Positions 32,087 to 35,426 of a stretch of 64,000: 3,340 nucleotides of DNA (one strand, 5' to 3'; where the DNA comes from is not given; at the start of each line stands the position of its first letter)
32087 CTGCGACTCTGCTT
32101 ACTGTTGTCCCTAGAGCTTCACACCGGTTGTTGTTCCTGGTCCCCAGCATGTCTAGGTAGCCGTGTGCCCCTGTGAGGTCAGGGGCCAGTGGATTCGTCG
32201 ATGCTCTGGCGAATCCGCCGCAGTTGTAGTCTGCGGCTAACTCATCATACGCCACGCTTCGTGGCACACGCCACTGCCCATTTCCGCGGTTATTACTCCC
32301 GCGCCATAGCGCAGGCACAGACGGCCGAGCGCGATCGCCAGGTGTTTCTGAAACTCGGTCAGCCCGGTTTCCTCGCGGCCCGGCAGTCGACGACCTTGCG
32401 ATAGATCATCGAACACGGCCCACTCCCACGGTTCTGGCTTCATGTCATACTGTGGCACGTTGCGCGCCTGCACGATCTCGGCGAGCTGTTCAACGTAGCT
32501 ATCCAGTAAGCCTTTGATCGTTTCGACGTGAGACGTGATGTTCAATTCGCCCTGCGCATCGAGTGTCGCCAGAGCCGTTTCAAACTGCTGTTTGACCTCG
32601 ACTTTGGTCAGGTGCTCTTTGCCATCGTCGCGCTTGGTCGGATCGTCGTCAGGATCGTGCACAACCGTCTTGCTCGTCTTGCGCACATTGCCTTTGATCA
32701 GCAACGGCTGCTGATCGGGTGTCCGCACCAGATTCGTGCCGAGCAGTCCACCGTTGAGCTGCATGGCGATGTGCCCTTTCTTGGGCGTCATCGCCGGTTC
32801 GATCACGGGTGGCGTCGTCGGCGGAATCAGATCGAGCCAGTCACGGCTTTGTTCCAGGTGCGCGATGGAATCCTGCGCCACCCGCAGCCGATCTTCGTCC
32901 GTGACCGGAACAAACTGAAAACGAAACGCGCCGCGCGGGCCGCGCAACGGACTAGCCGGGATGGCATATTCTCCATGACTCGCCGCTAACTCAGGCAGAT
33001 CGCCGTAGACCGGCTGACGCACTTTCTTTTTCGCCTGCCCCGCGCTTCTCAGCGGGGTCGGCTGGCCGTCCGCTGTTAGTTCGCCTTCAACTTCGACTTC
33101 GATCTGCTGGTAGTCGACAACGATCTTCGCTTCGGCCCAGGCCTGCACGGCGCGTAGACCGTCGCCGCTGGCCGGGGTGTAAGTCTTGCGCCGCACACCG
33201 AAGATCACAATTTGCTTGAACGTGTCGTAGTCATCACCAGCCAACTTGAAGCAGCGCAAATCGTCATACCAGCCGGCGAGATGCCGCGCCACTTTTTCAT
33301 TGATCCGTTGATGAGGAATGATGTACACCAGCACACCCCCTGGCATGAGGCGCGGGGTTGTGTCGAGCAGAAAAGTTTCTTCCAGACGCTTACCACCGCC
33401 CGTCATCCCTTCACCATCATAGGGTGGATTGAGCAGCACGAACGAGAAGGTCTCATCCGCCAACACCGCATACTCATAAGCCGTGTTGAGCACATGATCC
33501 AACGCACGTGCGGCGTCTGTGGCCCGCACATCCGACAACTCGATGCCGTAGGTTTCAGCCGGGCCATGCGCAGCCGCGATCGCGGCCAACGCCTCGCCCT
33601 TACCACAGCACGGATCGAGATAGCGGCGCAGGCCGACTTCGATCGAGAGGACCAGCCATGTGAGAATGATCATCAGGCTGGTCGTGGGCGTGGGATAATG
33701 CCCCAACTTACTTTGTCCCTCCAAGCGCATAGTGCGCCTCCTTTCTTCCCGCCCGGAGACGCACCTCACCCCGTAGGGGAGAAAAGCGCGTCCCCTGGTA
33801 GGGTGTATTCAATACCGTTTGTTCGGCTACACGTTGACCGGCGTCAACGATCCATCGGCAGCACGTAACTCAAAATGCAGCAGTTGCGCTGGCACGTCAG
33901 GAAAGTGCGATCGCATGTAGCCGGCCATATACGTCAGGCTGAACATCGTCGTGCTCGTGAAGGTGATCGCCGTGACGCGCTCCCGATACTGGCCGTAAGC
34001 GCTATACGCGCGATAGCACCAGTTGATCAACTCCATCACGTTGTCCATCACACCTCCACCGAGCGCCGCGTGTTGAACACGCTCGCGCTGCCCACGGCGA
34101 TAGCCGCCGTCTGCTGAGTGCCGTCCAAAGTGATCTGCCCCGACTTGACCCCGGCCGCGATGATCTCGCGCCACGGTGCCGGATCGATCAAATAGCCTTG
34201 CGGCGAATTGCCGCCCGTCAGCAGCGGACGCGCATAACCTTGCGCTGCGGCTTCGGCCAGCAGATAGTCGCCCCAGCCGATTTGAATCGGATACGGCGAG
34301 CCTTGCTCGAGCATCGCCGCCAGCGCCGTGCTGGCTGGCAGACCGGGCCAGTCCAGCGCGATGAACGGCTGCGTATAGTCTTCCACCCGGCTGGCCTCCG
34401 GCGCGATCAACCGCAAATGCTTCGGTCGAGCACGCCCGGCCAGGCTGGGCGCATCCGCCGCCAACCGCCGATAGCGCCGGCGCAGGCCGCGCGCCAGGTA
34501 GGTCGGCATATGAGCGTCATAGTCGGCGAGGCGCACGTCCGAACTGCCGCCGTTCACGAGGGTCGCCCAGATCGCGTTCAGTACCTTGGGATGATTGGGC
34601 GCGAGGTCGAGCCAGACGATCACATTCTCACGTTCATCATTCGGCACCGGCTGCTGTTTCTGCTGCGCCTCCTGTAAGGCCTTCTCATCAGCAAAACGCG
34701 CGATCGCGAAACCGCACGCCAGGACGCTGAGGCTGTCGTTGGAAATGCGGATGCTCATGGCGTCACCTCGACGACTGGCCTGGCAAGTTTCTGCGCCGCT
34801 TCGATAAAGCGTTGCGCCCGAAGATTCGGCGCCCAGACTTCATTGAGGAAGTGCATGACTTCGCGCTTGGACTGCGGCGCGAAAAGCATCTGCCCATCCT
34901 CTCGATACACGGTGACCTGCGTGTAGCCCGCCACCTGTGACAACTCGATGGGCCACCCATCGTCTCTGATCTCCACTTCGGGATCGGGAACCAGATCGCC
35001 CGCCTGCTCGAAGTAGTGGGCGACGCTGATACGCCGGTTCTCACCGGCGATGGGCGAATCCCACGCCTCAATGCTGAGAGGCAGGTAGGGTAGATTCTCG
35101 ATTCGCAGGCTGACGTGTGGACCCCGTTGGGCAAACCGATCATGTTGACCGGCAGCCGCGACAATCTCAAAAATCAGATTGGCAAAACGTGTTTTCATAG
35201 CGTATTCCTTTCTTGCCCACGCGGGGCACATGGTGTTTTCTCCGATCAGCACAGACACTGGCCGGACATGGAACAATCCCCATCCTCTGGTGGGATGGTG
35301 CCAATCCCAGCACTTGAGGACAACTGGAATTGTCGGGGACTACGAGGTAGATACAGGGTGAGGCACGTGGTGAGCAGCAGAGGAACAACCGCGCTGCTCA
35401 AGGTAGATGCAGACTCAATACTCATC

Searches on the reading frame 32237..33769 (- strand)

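Call 10: search_protein_families(library=pfam, proteins=[window:32237-33769:-], max_evalue=0.01)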
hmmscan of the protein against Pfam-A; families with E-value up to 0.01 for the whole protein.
window:32237-33769:- (510 aa): 2 families
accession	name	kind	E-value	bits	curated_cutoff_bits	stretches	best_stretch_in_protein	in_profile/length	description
PF19587.5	DUF6094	-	6.2e-32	111.1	22.8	1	15-196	128-308/344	Uncharacterised methyltransferase family (DUF6094)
PF05175.20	MTS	-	0.006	16.7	23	0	48-154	33-143/170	Methyltransferase small domain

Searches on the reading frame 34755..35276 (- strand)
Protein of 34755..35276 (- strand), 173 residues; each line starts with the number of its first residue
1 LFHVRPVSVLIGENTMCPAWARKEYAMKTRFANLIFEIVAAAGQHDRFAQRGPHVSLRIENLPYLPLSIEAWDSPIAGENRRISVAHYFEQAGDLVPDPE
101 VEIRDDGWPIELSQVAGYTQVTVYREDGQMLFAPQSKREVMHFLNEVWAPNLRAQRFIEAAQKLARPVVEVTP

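Call 10: search_protein_families(library=pfam, proteins=[window:34755-35276:-], max_evalue=0.01)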
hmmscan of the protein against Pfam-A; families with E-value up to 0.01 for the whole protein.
window:34755-35276:- (173 aa): 1 family
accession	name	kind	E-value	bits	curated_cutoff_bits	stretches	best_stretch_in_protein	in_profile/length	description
PF21849.1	DUF6908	-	4.7e-20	72.1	27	1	38-158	6-123/123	Domain of unknown function (DUF6908)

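Call 82: search_dna_similar(query=window:34755-35234:-, collection=plasmids, mode=protein, max_rows=12, max_evalue=0.001)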
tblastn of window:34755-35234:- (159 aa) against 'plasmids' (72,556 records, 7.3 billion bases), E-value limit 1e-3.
Records with a match: 2; places in all: 2; records where one place covers at least 80% of the query: 0.
Best place of each record, by identity: <60% 2.
By first word of the organism name: Granulicella 1; Halobaculum 1.
By predicted mobility (MOB-suite, as given by PLSDB): conjugative 1; non-mobilizable 1.
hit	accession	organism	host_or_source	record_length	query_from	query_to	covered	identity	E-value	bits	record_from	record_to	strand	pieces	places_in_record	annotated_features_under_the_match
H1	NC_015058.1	Granulicella tundricola MP5ACTX9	-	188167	39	153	72%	35.5%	4e-5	50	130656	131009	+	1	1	hypothetical protein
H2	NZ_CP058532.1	Halobaculum halophilum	cell culture,sediment in salt lake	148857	68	149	52%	38.8%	5e-5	49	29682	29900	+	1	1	hypothetical protein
